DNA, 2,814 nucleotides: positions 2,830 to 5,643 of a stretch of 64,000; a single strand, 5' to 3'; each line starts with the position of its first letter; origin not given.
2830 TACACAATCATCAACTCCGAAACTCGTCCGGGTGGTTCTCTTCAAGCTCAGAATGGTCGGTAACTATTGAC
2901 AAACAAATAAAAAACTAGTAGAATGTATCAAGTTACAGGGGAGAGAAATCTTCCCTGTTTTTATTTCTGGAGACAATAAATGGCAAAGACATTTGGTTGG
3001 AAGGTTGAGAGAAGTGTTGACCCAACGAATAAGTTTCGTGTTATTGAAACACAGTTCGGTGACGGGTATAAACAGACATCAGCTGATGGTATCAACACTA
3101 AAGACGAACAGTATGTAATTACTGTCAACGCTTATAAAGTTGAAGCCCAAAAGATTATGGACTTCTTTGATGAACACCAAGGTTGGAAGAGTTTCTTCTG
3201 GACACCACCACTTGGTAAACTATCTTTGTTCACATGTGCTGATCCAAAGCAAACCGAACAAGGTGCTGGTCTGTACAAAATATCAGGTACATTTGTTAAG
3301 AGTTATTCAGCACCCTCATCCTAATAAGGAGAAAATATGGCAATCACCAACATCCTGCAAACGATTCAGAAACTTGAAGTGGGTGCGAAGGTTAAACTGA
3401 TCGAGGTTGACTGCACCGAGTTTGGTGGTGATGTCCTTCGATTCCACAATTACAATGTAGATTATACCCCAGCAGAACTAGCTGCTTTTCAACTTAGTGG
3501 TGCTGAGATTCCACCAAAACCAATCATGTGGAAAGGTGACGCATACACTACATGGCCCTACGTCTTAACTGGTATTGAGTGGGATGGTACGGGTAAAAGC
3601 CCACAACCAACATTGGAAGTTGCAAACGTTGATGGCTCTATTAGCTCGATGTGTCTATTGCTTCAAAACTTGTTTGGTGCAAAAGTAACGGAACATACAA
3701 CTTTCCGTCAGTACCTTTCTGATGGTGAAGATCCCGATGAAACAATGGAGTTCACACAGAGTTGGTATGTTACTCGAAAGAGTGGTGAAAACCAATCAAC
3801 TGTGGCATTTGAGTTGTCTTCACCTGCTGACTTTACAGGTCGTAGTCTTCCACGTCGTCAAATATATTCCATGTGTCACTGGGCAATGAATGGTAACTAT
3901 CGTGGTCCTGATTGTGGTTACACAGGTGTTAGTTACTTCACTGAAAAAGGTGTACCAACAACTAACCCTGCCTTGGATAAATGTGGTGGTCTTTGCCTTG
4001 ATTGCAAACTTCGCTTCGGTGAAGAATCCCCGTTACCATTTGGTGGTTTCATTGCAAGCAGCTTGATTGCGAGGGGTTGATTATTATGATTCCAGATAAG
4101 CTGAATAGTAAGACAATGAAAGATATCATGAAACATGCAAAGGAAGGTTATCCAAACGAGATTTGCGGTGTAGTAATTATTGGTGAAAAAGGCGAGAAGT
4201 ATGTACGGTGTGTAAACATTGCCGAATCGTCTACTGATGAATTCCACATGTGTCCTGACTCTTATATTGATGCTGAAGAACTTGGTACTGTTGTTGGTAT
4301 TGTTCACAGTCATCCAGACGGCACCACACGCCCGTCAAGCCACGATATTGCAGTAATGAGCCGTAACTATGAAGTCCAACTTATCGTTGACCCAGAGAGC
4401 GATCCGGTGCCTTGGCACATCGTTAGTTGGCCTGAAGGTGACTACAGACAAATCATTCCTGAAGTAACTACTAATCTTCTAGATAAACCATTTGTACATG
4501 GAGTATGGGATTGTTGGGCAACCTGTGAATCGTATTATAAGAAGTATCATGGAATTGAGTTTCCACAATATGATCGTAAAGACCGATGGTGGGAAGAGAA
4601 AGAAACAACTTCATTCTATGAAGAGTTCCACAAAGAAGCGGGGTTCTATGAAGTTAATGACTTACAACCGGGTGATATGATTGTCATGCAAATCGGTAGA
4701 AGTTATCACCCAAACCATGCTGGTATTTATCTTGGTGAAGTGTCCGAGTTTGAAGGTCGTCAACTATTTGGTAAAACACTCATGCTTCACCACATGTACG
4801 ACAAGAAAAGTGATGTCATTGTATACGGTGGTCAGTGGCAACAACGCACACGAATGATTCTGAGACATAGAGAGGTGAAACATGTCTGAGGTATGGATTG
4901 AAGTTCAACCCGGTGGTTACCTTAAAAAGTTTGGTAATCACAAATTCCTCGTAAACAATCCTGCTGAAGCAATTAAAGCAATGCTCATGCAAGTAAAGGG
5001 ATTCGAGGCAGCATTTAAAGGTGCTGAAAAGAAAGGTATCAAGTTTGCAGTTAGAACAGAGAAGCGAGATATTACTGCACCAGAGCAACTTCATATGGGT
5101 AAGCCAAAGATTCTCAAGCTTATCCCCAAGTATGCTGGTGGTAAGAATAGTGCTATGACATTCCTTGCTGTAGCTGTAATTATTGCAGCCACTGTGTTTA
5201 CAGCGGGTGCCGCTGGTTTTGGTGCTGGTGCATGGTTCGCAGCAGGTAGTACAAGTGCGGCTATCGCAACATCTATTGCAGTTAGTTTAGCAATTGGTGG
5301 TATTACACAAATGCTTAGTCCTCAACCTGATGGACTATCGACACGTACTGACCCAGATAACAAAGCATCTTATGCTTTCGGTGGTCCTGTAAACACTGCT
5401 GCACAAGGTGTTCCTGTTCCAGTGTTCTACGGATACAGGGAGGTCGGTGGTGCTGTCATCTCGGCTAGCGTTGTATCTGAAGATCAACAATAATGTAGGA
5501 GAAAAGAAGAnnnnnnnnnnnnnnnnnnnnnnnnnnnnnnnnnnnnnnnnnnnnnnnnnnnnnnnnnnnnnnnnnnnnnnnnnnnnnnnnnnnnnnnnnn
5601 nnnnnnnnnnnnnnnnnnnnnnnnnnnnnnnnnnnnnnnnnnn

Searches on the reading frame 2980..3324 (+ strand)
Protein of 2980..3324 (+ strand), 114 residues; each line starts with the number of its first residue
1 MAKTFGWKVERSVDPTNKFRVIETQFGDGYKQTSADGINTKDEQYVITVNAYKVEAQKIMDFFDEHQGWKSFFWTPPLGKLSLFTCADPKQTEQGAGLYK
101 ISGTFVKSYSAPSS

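Call 25: search_protein_families(library=phrogs, proteins=[window:2980-3324:+], max_evalue=0.001)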
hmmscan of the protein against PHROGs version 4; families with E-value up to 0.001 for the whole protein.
window:2980-3324:+ (114 aa): 5 families
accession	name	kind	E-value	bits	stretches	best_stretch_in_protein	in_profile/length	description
phrog_14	-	tail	1.7e-31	110.7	1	2-113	6-118/366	minor tail protein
phrog_15552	-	unknown function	9.2e-10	39.3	1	3-57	2-56/57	-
phrog_9574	-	tail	2.4e-09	37.1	1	20-114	10-105/773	tail protein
phrog_21806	-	tail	7.9e-07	29.9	1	48-87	2-42/64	minor tail protein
phrog_9922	-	tail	0.0001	22.7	1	15-87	96-171/199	minor tail protein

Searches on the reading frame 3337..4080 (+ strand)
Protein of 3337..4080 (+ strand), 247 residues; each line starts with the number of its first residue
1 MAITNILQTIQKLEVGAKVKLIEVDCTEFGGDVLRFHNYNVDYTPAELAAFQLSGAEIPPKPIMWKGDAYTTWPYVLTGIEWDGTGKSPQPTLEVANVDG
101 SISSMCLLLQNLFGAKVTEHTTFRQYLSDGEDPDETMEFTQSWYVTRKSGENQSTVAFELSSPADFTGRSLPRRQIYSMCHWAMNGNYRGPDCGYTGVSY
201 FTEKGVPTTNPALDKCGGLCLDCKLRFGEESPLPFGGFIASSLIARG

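Call 25: search_protein_families(library=phrogs, proteins=[window:3337-4080:+], max_evalue=0.001)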
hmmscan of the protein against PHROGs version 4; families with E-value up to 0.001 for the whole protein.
window:3337-4080:+ (247 aa): 3 families
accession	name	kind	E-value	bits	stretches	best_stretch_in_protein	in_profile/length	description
phrog_18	-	tail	5.3e-97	327.4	1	5-246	148-383/573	minor tail protein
phrog_4199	-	tail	1.3e-28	101.3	1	61-244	47-230/311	minor tail protein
phrog_2959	-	tail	1.2e-11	45.1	1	8-109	10-95/102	minor tail protein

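Call 90: search_dna_similar(query=window:3337-4077:+, collection=phages, mode=protein, max_rows=6)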
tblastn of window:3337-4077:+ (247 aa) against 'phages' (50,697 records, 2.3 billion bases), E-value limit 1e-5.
Records with a match: 1749; places in all: 1768; records where one place covers at least 80% of the query: 1688.
Best place of each record, by identity: 60-80% 3; <60% 1746.
By first word of the organism name: Escherichia 611; Klebsiella 454; Ralstonia 61; Pseudomonas 57; Enterobacteria 48; Stx1a-converting 45; Stx2a-converting 44; Salmonella 41; Shigella 40; Burkholderia 39; and 46 more.
By host as written in the record: - 290; Escherichia coli 236; Klebsiella pneumoniae 182; Ralstonia solanacearum 47; Escherichia coli K-12 MG1655 45; Escherichia coli DSM 12242 43; Escherichia coli K-12 31; Burkholderia sp. 25; and 373 more.
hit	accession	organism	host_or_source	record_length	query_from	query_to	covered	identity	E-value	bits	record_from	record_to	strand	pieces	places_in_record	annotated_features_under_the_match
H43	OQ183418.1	Pseudomonas phage vB_PpS_SYP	Pseudomonas plecoglossicida XSDHY-P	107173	1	247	100%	78.2%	8e-133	418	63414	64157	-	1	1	hypothetical protein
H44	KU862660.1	Pseudomonas phage phiPMW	Pseudomonas putida PpG1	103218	1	247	100%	65.2%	2e-108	348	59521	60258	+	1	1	tail constituent protein | promoter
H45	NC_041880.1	Pseudomonas phage phiPMW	Pseudomonas putida PpG1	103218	1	247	100%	65.2%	2e-108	348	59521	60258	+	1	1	minor tail protein | promoter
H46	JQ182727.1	Escherichia phage mEpX1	Escherichia coli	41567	11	244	95%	46.9%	2e-62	216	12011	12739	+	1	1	tail protein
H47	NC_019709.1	Escherichia phage mEpX1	Escherichia coli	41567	11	244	95%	46.9%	2e-62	216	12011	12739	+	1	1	minor tail protein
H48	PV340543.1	Escherichia phage mEpX1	Escherichia coli str. K-12 substr. ...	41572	11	244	95%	46.9%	2e-62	216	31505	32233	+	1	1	tail tip assembly protein L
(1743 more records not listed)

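Call 91: get_annotated_region(hit=H43, flank=20000)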
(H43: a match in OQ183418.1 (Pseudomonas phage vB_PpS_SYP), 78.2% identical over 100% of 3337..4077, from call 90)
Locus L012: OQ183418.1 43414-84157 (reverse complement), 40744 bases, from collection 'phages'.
description: Pseudomonas phage vB_PpS_SYP, complete genome.
organism: Pseudomonas phage vB_PpS_SYP (NCBI taxid 3020390)
taxonomy: Viruses; Duplodnaviria; Heunggongvirae; Uroviricota; Caudoviricetes
host: Pseudomonas plecoglossicida XSDHY-P; source: river lake; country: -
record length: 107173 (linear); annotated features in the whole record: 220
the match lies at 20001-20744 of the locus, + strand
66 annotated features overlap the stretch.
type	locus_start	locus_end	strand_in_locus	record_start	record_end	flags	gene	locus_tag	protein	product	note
CDS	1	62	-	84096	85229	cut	-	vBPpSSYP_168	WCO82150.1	RNA ligase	-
CDS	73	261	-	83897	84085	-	-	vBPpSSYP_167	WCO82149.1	hypothetical protein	-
CDS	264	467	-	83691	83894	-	-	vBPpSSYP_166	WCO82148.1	hypothetical protein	-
CDS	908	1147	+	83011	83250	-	-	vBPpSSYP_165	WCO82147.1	hypothetical protein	-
CDS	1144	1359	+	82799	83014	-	-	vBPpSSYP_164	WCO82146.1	hypothetical protein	-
CDS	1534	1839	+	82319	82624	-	-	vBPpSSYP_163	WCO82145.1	hypothetical protein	-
CDS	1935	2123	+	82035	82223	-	-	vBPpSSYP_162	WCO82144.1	hypothetical protein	-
CDS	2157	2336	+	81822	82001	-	-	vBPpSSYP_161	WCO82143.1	hypothetical protein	-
CDS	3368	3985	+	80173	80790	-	-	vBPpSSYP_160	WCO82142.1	hypothetical protein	-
CDS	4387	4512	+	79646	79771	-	-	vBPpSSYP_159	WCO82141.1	hypothetical protein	-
CDS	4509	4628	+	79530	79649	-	-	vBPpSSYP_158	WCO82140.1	hypothetical protein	-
CDS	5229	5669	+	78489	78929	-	-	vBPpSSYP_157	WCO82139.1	hypothetical protein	-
CDS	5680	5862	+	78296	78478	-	-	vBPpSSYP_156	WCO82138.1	hypothetical protein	-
CDS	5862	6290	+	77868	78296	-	-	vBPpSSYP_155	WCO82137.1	hypothetical protein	-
CDS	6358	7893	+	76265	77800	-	-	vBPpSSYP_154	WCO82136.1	terminase-like family protein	-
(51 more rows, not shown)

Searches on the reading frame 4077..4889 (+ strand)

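Call 25: search_protein_families(library=phrogs, proteins=[window:4077-4889:+], max_evalue=0.001)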
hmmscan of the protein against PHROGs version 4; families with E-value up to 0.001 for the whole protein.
window:4077-4889:+ (270 aa): 11 families
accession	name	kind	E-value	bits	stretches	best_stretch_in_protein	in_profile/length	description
phrog_30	-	tail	1.7e-101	342.3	1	5-268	285-523/544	minor tail protein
phrog_2635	-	tail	2.4e-39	135.2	1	10-158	2-134/135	tail protein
phrog_2552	-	unknown function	2.8e-37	128.7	1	134-269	3-125/142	-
phrog_28576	-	unknown function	4.9e-21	76.4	1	46-268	1-193/399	-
phrog_35166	-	unknown function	1.5e-16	61.5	1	17-106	8-97/322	-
phrog_7305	-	unknown function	1.2e-13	52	1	12-82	3-73/76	-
phrog_5556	-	tail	6.8e-11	43.2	1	6-94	17-104/148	tail protein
phrog_329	-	tail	1.7e-07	30.8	1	126-263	537-655/949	minor tail protein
phrog_24556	-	unknown function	9.8e-07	29.9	1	145-223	3-78/86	-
phrog_4199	-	tail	7.8e-06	26.5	1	11-62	237-288/311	minor tail protein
phrog_2134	-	unknown function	0.00053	20.8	0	125-221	8-109/135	-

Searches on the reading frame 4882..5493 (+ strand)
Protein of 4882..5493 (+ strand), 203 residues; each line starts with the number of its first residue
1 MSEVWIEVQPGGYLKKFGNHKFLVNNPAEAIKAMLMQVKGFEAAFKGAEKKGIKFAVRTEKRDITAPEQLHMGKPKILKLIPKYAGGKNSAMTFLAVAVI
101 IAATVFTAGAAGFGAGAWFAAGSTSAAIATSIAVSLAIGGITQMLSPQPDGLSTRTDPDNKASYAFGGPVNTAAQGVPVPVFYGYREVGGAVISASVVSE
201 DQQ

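Call 25: search_protein_families(library=phrogs, proteins=[window:4882-5493:+], max_evalue=0.001)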
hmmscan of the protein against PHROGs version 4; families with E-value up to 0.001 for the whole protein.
window:4882-5493:+ (203 aa): 7 families
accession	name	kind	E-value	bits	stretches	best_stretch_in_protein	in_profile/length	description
phrog_32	-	tail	2.2e-50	172.1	1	5-203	4-201/203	tail assembly protein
phrog_4554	-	tail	6e-26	92.6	1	106-203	78-173/205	tail protein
phrog_4946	-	tail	2.7e-16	60.5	1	12-117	21-135/145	tail protein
phrog_28576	-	unknown function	2.8e-10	41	1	12-189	199-379/399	-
phrog_4244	-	tail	1.1e-09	39.6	1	12-148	21-160/168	tail protein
phrog_31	-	tail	2.4e-06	26.6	1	83-198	168-275/1565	central tail fiber J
phrog_35166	-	unknown function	3.3e-05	24.1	1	100-196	207-313/322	-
